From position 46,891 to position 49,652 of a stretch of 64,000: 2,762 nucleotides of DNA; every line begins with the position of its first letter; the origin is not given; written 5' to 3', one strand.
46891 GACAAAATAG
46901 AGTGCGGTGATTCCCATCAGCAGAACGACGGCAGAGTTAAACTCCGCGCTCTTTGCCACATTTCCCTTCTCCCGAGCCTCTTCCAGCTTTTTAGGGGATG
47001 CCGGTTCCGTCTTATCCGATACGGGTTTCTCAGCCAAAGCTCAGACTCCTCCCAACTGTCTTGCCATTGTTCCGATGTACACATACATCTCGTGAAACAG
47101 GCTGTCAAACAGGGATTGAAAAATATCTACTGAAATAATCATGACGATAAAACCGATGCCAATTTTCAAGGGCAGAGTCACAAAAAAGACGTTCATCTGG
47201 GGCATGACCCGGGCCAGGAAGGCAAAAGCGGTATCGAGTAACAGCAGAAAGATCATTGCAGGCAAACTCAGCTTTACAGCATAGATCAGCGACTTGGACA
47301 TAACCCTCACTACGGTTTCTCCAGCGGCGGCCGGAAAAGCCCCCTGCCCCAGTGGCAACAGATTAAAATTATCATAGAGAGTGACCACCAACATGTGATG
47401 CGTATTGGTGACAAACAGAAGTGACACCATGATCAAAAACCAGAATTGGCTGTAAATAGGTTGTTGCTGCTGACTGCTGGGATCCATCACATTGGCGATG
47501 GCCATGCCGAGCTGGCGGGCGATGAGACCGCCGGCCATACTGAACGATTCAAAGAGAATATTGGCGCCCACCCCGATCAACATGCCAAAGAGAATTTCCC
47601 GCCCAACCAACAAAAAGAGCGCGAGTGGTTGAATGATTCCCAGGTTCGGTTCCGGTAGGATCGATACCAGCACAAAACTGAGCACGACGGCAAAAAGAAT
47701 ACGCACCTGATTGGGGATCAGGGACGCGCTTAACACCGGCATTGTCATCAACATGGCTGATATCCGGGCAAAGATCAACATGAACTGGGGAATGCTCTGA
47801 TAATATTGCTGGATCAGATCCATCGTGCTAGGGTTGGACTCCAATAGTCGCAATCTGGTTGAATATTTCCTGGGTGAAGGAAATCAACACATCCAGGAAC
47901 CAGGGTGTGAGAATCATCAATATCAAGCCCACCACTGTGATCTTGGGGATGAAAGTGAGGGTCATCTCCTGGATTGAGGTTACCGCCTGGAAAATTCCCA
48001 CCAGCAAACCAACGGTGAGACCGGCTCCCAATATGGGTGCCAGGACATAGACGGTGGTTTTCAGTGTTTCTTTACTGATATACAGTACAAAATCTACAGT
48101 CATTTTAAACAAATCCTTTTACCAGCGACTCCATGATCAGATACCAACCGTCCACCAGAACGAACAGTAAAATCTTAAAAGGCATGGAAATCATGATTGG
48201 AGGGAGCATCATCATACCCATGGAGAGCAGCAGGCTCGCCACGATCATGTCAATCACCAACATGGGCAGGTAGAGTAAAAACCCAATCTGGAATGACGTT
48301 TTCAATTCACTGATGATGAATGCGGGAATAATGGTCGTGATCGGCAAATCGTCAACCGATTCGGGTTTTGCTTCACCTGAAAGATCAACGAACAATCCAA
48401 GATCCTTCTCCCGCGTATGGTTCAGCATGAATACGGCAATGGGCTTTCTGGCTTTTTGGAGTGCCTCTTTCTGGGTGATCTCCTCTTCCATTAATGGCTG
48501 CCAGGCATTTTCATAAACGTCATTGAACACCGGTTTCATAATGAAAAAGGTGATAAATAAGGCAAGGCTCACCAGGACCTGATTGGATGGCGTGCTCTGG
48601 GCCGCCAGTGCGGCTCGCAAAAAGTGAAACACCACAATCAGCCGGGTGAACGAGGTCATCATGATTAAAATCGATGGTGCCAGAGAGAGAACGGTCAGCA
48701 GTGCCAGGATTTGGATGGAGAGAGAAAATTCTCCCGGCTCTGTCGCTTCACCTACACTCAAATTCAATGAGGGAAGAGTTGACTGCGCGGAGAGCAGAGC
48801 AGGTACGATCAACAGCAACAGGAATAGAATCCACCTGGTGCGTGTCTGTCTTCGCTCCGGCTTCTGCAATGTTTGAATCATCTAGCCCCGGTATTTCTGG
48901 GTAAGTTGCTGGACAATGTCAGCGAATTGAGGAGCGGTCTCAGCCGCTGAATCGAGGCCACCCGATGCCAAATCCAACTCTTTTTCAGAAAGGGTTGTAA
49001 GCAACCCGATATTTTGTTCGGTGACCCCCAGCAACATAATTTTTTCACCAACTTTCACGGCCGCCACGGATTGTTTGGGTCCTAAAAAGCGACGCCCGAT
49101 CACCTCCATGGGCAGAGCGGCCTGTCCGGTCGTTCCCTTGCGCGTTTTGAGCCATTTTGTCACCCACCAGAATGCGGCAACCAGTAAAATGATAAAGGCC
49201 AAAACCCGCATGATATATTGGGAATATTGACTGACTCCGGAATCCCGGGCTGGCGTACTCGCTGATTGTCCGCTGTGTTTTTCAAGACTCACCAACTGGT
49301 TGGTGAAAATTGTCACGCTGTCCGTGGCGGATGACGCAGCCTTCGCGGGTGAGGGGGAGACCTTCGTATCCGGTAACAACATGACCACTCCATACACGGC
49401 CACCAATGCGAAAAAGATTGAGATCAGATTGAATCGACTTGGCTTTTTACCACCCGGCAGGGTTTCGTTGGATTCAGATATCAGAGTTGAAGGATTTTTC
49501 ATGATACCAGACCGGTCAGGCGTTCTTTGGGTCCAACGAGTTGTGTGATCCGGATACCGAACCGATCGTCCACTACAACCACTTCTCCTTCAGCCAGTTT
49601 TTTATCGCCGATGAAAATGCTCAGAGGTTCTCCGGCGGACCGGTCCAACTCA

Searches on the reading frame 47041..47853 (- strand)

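Call 50: search_protein_families(library=pfam, proteins=[window:47041-47853:-], max_evalue=0.0001)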
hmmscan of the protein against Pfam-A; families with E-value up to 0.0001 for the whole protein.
window:47041-47853:- (270 aa): 1 family
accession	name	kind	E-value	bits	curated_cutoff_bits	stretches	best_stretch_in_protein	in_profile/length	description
PF01311.25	Bac_export_1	-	2.6e-59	201.1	27.8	1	22-256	2-230/230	Bacterial export proteins, family 1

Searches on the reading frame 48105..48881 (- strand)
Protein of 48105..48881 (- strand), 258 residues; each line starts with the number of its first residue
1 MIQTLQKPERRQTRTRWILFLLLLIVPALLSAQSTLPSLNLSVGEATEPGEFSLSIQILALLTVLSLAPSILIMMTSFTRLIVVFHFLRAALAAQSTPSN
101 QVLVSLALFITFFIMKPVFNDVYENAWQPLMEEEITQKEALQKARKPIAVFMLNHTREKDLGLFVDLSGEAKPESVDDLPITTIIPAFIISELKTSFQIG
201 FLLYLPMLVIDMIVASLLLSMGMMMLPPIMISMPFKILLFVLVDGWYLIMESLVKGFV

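Call 50: search_protein_families(library=pfam, proteins=[window:48105-48881:-], max_evalue=0.0001)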
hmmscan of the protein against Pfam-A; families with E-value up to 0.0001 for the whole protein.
window:48105-48881:- (258 aa): 1 family
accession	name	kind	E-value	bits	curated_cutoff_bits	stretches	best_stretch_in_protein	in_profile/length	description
PF00813.25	FliP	-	5.6e-81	271.5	26.9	1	61-253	1-191/191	FliP family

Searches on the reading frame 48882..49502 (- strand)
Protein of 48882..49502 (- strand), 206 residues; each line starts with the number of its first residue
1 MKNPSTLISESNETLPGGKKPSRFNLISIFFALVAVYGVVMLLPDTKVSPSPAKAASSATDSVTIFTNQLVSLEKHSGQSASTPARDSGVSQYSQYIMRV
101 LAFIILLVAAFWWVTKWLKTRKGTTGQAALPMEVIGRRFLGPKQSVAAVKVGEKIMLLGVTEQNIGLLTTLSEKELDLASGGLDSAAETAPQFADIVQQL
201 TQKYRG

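Call 50: search_protein_families(library=pfam, proteins=[window:48882-49502:-], max_evalue=0.0001)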
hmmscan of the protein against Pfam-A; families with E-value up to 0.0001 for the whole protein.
window:48882-49502:- (206 aa): 1 family
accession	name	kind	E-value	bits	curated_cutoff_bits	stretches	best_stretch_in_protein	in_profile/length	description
PF04347.18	FliO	-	3.8e-15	56.2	22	1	117-201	1-90/91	Flagellar biosynthesis protein, FliO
